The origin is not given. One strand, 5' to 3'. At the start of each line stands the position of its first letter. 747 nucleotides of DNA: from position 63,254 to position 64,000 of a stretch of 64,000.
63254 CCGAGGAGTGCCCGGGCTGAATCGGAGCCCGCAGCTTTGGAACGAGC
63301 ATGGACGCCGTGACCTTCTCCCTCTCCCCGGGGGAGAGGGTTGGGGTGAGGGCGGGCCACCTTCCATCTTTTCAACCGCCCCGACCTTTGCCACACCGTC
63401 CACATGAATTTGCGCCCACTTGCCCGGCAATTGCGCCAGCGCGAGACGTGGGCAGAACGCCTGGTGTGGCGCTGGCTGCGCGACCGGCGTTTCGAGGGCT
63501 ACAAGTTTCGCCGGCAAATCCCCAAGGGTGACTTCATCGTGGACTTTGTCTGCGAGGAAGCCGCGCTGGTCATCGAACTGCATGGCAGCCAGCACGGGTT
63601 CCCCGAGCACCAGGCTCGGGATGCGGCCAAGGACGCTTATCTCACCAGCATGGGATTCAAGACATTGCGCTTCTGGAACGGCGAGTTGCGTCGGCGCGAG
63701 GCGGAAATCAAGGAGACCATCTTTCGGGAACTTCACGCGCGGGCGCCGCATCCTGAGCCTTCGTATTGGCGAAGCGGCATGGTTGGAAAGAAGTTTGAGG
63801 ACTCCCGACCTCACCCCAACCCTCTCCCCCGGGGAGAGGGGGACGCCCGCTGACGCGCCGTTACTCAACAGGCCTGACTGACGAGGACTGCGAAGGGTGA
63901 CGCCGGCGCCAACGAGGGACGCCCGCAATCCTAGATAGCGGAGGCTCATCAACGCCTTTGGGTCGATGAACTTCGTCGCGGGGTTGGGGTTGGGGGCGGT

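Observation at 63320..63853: DUF559 endonuclease-like gene bracketed by inverted copies of the same hairpin repeat unit, suggesting a cargo-carrying version of the small element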

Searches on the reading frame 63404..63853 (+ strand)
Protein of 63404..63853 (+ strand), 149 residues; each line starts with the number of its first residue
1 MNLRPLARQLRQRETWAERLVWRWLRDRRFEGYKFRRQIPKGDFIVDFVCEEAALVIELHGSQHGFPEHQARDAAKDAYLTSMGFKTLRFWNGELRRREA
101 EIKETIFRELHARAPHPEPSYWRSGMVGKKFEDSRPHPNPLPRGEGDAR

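Call 6: search_protein_families(library=pfam, proteins=[window:63404-63853:+], max_evalue=0.01)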
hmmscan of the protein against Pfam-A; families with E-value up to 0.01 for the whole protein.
window:63404-63853:+ (149 aa): 3 families
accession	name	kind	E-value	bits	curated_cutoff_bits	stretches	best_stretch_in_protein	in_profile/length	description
PF04480.18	DUF559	-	1.3e-33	115.6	20.6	1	3-110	3-108/109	Protein of unknown function (DUF559)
PF18741.7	MTES_1575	-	2.7e-08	34.2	38.2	1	21-110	5-96/96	REase_MTES_1575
PF10881.14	DUF2726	-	0.0012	19.1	24.7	1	52-106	70-123/126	Protein of unknown function (DUF2726)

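Call 11: find_encoding_contigs(protein=window:63404-63853:+, flank=10000, max_places=6)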
Protein window:63404-63853:+ (149 aa): no gene with exactly this product is on record in the collection.

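Call 12: find_related_loci(query=window:63404-63853:+, collection=genome_contigs, flank=3000)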
Query window:63404-63853:+ (149 aa) in genome_contigs; peptide patterns used: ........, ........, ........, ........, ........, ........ (x = any residue, [..] = any of these).
180 stretches matched a pattern; 23 encode a relative of the query (tblastn E <= 1e-3); 23 distinct loci.
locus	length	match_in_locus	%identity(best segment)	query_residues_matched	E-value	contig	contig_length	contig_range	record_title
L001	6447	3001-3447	91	1-149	4e-90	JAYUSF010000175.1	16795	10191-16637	MAG: Verrucomicrobiota bacterium isolate GL117_UP_concoct_13 GL117_UP_concoct_13_174, whole genome shotgun sequence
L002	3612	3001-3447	91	1-149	4e-90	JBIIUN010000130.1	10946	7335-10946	MAG: Candidatus Kapaibacterium sp. isolate ME2004-09-02_3300034061_group2_bin113 Rohwer_bin2681_scaffold_1580_c2, whole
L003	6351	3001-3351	62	7-123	3e-45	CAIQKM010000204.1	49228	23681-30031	MAG: uncultured Verrucomicrobia subdivision 3 bacterium isolate AM-2014-D2_bin-264 genome assembly, contig: bin-264:204/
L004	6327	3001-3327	61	7-115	1e-38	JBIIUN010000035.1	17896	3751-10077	MAG: Candidatus Kapaibacterium sp. isolate ME2004-09-02_3300034061_group2_bin113 Rohwer_bin2681_scaffold_2669_c1, whole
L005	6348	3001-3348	54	1-117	3e-38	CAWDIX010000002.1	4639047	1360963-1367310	MAG: uncultured Verrucomicrobiae bacterium isolate MFD06435.bin.2.9 genome assembly, contig: contig_20627, whole genome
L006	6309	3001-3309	47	4-109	7e-27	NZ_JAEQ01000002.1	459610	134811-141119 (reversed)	Chelativorans sp. J32 CheJ32DRAFT_scaffold_1.2_C, whole genome shotgun sequence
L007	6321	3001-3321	45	4-113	2e-26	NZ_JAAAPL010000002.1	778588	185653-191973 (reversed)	Chelativorans multitrophicus strain DSM 9103 scaffold2.1-size778588, whole genome shotgun sequence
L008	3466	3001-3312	42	4-110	1e-25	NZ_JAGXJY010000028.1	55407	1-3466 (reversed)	Mesorhizobium sp. GbtcB19 B19_28, whole genome shotgun sequence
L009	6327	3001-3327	41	4-115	1e-25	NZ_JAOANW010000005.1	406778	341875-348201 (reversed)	Nitratireductor luteus strain SC-ST17 Scaffold4_1, whole genome shotgun sequence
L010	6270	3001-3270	46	3-95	2e-25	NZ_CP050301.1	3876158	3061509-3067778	Phyllobacterium sp. 628 chromosome, complete genome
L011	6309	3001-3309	44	4-109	2e-25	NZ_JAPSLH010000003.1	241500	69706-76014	MAG: Chelativorans sp. isolate RH59_bin.020 NODE_57_length_241500_cov_2.949622, whole genome shotgun sequence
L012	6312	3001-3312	50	6-113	3e-25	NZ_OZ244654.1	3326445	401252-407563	MAG: Deinococcus sp. isolate 72b6b016-7482-4fcc-9db2-af2c7a67bb1a chromosome 1, complete sequence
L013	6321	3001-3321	44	4-113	4e-24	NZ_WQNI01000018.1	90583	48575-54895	Chelativorans alearense strain UJN715 scaffold18.1-size90583, whole genome shotgun sequence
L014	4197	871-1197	47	6-118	2e-22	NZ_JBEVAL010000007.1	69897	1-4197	MAG: Meiothermus cerbereus isolate TW003M Tamdykul_water_contig_31, whole genome shotgun sequence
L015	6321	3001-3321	42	2-108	1e-22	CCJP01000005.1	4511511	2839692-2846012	Polaromonas sp. CG9_12 genome assembly Polaromonas sp strain CG9_12, contig scf7180000000016, whole genome shotgun seque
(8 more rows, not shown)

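Call 39: find_related_loci(query=A1, collection=metagenome_contigs, flank=2500)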
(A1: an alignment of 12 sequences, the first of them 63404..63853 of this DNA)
Query A1 (149 aa) in metagenome_contigs; peptide patterns used: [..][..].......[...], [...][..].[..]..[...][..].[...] (x = any residue, [..] = any of these).
600 stretches matched a pattern (row limit reached: there are more); 587 encode a relative of the query (tblastn E <= 1e-3); the best 80 are kept; 80 distinct loci.
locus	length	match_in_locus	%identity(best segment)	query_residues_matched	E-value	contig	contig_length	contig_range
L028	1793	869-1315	91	1-149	2e-94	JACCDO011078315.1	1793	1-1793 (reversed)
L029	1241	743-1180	54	7-149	3e-49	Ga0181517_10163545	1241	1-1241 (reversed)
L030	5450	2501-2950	50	6-144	1e-45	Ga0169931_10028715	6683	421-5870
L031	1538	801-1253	51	6-148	2e-46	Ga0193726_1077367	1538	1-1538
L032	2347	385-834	50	6-146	2e-44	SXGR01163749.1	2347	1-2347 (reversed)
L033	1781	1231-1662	53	6-143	5e-45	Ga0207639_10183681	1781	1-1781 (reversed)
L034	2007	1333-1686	60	7-124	1e-44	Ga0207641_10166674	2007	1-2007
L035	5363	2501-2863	58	3-123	1e-43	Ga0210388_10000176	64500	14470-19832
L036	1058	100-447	61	6-121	8e-45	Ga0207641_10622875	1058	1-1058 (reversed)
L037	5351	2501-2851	60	7-123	2e-42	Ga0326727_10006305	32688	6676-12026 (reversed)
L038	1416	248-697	49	6-146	4e-43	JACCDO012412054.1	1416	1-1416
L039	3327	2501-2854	54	6-123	3e-39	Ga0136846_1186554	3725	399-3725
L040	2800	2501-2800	62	7-106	3e-38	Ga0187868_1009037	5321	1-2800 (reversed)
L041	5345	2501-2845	53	3-118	1e-36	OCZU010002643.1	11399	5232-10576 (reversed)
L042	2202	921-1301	46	1-125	3e-30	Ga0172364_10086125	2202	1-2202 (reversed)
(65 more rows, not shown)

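Call 56: search_solved_structures(query=A1, max_evalue=0.01, show_alignments=2)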
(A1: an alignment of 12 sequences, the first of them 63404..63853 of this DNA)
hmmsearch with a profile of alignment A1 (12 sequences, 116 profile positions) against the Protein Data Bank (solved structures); distinct sequences matched with E-value up to 0.01: 2.
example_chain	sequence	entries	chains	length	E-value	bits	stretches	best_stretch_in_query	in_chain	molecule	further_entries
3hrl_A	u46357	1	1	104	8.9e-34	119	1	15-113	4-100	Endonuclease-Like Protein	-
3r3p_A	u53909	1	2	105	0.0067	19.5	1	45-109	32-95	Mobile intron protein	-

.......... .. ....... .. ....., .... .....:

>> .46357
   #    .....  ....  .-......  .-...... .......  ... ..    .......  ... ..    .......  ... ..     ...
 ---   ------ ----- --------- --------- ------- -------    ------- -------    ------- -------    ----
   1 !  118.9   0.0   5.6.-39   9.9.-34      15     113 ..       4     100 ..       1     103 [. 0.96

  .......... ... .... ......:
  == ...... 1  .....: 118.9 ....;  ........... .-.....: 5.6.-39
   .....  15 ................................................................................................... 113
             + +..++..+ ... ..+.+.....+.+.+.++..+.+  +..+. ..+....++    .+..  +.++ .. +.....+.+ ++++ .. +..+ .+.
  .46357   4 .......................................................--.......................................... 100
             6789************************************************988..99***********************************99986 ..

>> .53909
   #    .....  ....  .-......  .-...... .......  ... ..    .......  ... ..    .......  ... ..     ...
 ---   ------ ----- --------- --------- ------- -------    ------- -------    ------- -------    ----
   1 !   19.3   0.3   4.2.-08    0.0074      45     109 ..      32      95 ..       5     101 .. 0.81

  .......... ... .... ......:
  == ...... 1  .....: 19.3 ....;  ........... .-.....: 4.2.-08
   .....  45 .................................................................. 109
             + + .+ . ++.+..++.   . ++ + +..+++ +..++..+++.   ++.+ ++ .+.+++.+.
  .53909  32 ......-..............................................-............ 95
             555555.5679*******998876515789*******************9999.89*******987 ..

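Call 67: search_solved_structures(query=A1, max_evalue=10, show_alignments=0)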
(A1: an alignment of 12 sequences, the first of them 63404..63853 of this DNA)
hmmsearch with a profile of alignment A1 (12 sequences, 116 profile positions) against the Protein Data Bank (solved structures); distinct sequences matched with E-value up to 10: 24.
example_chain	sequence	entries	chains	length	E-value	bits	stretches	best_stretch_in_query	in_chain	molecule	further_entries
3hrl_A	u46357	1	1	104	8.9e-34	119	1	15-113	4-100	Endonuclease-Like Protein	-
3r3p_A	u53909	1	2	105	0.0067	19.5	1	45-109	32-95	Mobile intron protein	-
1ltr_D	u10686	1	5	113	0.026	17.6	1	54-103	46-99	HEAT-LABILE ENTEROTOXIN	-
2o2l_D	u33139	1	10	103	0.028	17.5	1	54-102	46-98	Heat-labile enterotoxin B chain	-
3chb_D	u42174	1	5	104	0.032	17.3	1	54-102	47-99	CHOLERA TOXIN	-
3efx_D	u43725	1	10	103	0.033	17.2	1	54-102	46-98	Cholera enterotoxin subunit B, Heat-labile enterotoxin B chain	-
2wv6_D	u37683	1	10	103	0.035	17.1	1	52-101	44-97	CFXB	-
1b44_D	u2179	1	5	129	0.037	17.1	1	54-103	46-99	PROTEIN (B-POL SUBUNIT OF HEAT-LABILE ENTEROTOXIN)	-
5lzi_A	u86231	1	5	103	0.037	17.1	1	55-102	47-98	Heat-labile enterotoxin B chain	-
1djr_D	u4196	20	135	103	0.038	17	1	55-102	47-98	HEAT-LABILE ENTEROTOXIN | PROTEIN (HEAT-LABILE ENTEROTOXIN B CHAIN) | HEAT-LABILE ENTEROTOXIN B CHAIN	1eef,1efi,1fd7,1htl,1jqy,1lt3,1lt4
1ct1_D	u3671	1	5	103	0.04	17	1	54-98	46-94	CHOLERA TOXIN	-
1chp_D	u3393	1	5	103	0.045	16.8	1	54-98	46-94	CHOLERA TOXIN B PENTAMER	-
1eei_D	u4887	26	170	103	0.048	16.7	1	54-98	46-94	PROTEIN (CHOLERA TOXIN B) | CHOLERA TOXIN B SUBUNIT PENTAMER | cholera toxin B subunit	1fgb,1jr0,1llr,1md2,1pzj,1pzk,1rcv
2chb_D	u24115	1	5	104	0.049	16.7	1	54-98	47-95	CHOLERA TOXIN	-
1chq_D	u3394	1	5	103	0.051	16.6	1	54-98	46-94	CHOLERA TOXIN B PENTAMER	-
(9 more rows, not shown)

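Call 81: search_protein_families(library=padloc, proteins=[window:63404-63853:+], max_evalue=0.01)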
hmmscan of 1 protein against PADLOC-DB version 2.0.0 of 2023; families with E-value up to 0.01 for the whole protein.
window:63404-63853:+ (149 aa): 1 family
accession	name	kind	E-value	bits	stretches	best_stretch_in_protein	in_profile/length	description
PDLC02868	DpdF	-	6.4e-07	25.5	1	46-105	84-143/1078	DpdF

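Call 82: search_protein_families(library=ncbifam, proteins=[window:63404-63853:+], max_evalue=0.01)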
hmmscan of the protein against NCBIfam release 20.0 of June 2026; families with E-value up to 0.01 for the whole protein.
window:63404-63853:+ (149 aa): 2 families
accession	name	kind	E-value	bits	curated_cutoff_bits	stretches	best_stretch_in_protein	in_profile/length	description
NF007294.0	PRK09767.1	equivalog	8.2e-27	93.6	218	1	6-116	8-116/117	DUF559 domain-containing protein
TIGR00632.1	vsr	subfamily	0.0086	16.4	97.85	0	70-93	95-118/119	DNA mismatch endonuclease Vsr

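Call 89: predict_structure(protein=window:63404-63853:+)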
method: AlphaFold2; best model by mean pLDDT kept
length: 149 residues; sequences in the alignment: 1
mean_pLDDT: 50.7   pTM: 0.39
mean pLDDT of the five models: 50.7, 49.3, 44.0, 43.8, 41.9
residues with pLDDT >= 90: 0; 70-90: 3; 50-70: 75; < 50: 71
segments of 3 or more residues with pLDDT < 50: 1-13, 41-45, 52-55, 60-84, 116-134
pLDDT, mean of each block of 10 residues (from residue 1): 31 55 64 58 50 49 39 40 50 63 67 50 43 50 52
secondary structure, 60 per line:
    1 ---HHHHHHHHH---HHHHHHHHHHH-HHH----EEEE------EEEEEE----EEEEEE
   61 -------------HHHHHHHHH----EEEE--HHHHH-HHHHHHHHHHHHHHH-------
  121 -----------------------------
elements in order: H4-12 H16-26 E35-38 E45-50 E55-60 H74-82 E87-90 H93-97 H99-113
